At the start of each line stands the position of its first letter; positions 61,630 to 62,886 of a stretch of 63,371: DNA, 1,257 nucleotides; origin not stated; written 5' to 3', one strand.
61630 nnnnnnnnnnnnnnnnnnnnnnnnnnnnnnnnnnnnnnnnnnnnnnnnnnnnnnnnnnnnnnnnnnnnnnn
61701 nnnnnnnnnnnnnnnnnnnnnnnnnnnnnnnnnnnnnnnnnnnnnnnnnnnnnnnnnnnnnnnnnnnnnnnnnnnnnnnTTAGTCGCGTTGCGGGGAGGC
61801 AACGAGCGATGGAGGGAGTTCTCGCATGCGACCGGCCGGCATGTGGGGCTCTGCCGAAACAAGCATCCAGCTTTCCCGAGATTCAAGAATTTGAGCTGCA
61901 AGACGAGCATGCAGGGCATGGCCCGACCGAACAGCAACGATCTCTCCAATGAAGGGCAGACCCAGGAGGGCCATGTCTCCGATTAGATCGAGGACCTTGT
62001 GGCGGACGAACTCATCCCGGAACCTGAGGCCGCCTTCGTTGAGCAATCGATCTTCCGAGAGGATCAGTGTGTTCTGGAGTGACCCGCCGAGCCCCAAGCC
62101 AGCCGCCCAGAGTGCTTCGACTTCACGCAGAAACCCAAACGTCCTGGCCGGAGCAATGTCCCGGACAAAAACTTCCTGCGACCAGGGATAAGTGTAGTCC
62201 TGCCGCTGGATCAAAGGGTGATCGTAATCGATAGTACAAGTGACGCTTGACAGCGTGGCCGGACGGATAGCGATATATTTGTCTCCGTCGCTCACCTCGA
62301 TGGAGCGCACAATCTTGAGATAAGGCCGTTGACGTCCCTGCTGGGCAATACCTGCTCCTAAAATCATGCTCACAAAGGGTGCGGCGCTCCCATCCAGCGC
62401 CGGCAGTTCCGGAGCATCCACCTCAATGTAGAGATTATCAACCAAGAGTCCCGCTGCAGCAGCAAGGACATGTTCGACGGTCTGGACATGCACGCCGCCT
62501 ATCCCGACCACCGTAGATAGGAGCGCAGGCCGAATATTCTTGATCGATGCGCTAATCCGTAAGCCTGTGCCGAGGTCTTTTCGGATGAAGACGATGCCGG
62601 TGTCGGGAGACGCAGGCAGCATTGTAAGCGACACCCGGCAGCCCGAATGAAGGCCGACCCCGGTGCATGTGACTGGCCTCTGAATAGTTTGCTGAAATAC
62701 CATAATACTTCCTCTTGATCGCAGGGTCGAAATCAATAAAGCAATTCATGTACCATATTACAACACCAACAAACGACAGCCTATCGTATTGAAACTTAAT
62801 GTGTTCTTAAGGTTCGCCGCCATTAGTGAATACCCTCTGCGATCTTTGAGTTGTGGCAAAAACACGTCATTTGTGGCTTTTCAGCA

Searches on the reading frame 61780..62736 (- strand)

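Call 44: search_protein_families(library=pfam, proteins=[window:61780-62736:-], max_evalue=0.01)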
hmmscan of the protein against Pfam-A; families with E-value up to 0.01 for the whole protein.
window:61780-62736:- (318 aa): 1 family
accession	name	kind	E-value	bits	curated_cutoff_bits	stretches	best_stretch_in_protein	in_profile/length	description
PF03331.19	LpxC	-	8.3e-101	337.4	27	1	15-284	1-267/268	UDP-3-O-acyl N-acetylglycosamine deacetylase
